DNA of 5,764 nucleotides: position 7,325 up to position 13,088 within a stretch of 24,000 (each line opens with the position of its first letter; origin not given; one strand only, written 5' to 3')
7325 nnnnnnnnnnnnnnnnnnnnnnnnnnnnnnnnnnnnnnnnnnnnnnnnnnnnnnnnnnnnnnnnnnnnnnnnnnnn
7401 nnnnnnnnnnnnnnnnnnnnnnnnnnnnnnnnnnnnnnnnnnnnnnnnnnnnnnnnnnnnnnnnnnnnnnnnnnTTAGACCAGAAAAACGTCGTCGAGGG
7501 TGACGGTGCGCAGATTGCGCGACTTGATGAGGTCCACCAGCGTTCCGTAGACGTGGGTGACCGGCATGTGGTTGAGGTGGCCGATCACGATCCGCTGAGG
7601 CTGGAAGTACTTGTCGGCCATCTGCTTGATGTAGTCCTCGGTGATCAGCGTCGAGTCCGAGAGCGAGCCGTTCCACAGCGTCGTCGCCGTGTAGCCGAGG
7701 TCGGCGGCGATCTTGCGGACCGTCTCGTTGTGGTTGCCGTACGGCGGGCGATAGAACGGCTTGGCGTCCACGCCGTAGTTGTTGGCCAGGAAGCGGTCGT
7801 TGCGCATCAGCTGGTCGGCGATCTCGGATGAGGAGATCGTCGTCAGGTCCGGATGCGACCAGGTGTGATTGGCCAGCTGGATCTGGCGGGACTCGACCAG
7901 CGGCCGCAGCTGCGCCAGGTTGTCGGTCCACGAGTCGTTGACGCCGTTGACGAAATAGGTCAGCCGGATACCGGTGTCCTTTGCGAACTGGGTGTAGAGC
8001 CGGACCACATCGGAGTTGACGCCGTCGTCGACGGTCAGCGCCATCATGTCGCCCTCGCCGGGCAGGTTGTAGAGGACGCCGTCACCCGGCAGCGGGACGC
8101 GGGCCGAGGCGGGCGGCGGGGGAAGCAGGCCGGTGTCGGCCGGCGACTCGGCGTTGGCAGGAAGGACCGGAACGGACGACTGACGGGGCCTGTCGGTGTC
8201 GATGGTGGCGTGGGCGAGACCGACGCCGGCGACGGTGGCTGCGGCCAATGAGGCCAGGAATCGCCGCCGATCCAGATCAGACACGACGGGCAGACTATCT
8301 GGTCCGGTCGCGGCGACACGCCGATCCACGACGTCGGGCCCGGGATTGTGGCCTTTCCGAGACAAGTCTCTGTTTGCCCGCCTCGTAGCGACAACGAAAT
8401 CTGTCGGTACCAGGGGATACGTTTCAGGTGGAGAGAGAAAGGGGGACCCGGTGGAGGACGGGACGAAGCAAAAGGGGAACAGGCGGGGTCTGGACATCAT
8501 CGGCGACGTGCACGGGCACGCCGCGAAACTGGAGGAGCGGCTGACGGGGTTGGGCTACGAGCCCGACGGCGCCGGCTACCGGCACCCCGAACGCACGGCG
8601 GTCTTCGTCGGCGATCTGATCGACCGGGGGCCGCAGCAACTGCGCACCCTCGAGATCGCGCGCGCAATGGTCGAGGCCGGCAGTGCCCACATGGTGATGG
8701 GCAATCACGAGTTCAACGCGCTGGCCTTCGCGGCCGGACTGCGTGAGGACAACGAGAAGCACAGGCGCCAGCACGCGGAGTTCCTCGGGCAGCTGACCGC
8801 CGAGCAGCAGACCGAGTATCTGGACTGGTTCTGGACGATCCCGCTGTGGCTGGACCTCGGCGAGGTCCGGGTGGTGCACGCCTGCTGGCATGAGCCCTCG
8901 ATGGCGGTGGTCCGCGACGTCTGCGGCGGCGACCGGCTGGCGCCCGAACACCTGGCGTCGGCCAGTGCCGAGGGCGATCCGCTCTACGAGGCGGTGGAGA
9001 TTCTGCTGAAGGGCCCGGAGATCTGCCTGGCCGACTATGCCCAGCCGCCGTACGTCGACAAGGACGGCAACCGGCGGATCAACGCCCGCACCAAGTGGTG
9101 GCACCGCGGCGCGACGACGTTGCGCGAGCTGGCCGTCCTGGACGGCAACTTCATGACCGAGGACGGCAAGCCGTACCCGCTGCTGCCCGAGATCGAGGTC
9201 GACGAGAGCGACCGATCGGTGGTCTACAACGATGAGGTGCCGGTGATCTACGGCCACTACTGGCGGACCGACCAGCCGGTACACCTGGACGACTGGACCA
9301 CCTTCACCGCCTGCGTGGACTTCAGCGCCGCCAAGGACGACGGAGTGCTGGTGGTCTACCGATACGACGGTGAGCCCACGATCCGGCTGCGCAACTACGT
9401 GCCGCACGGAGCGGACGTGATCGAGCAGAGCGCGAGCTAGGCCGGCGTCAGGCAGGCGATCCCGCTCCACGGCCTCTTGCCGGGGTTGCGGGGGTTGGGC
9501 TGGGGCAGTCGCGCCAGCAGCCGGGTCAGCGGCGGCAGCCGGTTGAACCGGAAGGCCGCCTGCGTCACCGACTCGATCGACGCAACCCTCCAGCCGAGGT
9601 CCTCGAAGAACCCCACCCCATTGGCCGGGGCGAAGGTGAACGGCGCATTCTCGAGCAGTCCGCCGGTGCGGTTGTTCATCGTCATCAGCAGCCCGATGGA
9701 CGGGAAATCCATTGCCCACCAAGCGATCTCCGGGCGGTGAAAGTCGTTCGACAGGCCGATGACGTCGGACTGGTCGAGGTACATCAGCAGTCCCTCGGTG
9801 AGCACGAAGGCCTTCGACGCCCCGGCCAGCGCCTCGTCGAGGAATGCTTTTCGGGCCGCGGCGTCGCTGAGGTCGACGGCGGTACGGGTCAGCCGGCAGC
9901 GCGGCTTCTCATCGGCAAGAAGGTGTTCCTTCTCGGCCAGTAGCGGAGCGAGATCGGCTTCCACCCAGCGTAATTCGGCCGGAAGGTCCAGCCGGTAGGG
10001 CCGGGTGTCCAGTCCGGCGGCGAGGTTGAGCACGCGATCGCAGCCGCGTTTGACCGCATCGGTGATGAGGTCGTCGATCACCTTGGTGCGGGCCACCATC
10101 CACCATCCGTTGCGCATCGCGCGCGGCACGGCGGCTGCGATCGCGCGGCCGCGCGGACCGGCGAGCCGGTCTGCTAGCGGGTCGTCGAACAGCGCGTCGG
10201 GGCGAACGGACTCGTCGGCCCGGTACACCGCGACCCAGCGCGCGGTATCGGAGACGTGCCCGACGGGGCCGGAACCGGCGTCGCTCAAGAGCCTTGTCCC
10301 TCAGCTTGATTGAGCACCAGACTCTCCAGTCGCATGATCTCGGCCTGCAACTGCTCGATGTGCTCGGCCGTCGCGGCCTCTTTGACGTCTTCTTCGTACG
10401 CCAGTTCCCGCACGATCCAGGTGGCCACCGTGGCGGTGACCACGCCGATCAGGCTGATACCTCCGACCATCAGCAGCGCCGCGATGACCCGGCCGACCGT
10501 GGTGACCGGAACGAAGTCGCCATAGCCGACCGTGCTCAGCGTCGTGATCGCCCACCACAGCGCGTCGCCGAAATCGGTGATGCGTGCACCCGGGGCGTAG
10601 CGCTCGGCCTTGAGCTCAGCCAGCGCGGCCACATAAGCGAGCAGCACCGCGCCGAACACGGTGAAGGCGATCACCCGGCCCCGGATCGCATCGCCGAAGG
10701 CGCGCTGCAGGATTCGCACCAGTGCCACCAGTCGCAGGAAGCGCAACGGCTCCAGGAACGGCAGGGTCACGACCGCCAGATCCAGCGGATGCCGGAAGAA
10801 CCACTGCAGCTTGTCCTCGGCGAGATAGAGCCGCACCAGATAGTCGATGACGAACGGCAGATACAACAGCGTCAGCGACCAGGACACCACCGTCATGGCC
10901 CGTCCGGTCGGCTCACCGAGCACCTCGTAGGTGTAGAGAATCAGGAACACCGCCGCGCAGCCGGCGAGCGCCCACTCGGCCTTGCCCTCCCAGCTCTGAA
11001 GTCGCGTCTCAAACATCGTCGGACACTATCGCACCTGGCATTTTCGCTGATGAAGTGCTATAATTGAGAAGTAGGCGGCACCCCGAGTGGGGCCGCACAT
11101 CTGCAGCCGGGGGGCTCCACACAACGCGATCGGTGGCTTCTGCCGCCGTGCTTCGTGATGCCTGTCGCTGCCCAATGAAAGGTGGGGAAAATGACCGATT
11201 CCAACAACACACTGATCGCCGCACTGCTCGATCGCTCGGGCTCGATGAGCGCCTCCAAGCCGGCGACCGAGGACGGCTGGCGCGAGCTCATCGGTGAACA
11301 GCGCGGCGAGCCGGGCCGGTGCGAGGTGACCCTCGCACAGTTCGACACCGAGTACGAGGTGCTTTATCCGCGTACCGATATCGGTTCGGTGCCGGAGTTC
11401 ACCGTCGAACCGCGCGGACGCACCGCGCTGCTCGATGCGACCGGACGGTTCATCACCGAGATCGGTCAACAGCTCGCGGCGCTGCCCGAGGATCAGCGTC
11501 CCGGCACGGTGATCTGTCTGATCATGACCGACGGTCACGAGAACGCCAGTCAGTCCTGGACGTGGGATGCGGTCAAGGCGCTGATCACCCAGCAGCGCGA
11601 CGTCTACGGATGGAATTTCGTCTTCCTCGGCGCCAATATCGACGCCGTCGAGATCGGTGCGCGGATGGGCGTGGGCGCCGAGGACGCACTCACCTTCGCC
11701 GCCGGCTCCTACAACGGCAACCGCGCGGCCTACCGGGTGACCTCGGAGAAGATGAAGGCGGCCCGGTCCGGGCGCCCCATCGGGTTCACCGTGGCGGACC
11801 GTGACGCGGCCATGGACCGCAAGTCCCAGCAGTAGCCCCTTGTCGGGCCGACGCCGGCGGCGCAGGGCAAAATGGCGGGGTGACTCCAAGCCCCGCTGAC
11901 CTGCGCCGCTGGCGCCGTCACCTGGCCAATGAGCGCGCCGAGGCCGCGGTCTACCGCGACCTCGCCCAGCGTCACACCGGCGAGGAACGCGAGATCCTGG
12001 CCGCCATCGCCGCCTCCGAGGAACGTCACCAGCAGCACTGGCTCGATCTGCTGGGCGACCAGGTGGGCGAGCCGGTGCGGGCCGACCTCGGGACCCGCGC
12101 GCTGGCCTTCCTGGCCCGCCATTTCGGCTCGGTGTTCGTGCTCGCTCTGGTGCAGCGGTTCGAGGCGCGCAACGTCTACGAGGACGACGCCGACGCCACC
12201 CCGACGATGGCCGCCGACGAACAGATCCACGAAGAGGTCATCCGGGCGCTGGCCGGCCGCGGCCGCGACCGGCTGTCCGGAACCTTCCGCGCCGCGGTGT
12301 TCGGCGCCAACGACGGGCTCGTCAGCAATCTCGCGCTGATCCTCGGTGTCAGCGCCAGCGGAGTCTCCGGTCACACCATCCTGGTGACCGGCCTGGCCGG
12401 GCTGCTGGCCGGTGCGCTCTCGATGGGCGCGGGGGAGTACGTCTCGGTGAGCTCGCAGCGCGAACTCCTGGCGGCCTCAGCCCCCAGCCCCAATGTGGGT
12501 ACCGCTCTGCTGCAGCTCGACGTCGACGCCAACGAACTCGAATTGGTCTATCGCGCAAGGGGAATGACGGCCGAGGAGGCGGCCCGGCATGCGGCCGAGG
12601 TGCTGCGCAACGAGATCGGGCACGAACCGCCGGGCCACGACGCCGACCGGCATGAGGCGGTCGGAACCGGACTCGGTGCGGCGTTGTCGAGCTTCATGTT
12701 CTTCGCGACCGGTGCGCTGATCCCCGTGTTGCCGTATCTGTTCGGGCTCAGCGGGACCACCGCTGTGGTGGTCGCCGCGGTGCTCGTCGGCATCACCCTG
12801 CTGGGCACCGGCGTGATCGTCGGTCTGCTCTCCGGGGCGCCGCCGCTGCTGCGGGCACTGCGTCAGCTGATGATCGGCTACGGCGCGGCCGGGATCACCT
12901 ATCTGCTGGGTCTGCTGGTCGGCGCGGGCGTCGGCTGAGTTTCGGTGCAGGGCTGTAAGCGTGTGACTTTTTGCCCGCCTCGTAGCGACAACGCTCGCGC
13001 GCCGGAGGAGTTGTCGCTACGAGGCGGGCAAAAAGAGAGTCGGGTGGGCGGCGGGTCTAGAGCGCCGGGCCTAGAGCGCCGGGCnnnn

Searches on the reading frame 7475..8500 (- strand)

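Call 101: search_protein_families(library=pfam, proteins=[window:7475-8500:-], max_evalue=0.0001)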
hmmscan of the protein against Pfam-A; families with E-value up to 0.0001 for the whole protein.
window:7475-8500:- (341 aa): 2 families
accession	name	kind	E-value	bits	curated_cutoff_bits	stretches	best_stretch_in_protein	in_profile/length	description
PF01522.26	Polysacc_deac_1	-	2.5e-25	89.2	23.1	1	149-272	5-123/124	Polysaccharide deacetylase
PF01074.27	Glyco_hydro_38N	-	6.5e-07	29.5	25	1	189-281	57-149/270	Glycosyl hydrolases family 38 N-terminal domain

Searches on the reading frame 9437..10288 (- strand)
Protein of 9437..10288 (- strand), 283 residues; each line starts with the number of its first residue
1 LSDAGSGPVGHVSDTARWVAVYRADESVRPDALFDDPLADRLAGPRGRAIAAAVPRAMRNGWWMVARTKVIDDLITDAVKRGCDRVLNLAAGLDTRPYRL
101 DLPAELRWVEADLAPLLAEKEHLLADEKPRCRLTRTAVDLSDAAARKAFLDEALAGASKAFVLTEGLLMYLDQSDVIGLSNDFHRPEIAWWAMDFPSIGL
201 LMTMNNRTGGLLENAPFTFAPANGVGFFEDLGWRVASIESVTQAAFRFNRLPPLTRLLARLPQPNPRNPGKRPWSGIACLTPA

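Call 101: search_protein_families(library=pfam, proteins=[window:9437-10288:-], max_evalue=0.0001)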
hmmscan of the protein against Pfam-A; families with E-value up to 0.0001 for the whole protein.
window:9437-10288:- (283 aa): 1 family
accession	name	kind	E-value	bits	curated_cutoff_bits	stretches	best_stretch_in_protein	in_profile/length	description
PF04072.20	LCM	-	3.6e-30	105.7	22.3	1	18-175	3-178/187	Leucine carboxyl methyltransferase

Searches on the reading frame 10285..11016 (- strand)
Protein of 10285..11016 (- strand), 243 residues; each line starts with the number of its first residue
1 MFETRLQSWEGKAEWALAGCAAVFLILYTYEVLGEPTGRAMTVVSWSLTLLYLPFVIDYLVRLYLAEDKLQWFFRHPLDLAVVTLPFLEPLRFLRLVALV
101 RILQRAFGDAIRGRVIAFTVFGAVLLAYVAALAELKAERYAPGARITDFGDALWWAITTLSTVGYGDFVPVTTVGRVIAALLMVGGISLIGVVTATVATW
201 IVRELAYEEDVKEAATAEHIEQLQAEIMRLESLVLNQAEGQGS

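Call 101: search_protein_families(library=pfam, proteins=[window:10285-11016:-], max_evalue=0.0001)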
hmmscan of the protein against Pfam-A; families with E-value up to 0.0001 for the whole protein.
window:10285-11016:- (243 aa): 2 families
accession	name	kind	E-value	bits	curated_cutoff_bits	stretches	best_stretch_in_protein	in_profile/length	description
PF07885.22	Ion_trans_2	-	1.6e-15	57.1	22.5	1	129-202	16-78/79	Ion channel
PF00520.37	Ion_trans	-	9e-08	32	25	1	50-194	74-226/241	Ion transport protein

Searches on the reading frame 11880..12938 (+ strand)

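Call 101: search_protein_families(library=pfam, proteins=[window:11880-12938:+], max_evalue=0.0001)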
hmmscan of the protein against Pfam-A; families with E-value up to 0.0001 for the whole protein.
window:11880-12938:+ (352 aa): 1 family
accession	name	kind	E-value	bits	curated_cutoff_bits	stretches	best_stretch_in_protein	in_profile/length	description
PF01988.24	VIT1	-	3e-54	184.5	28.1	1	136-344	1-213/214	VIT family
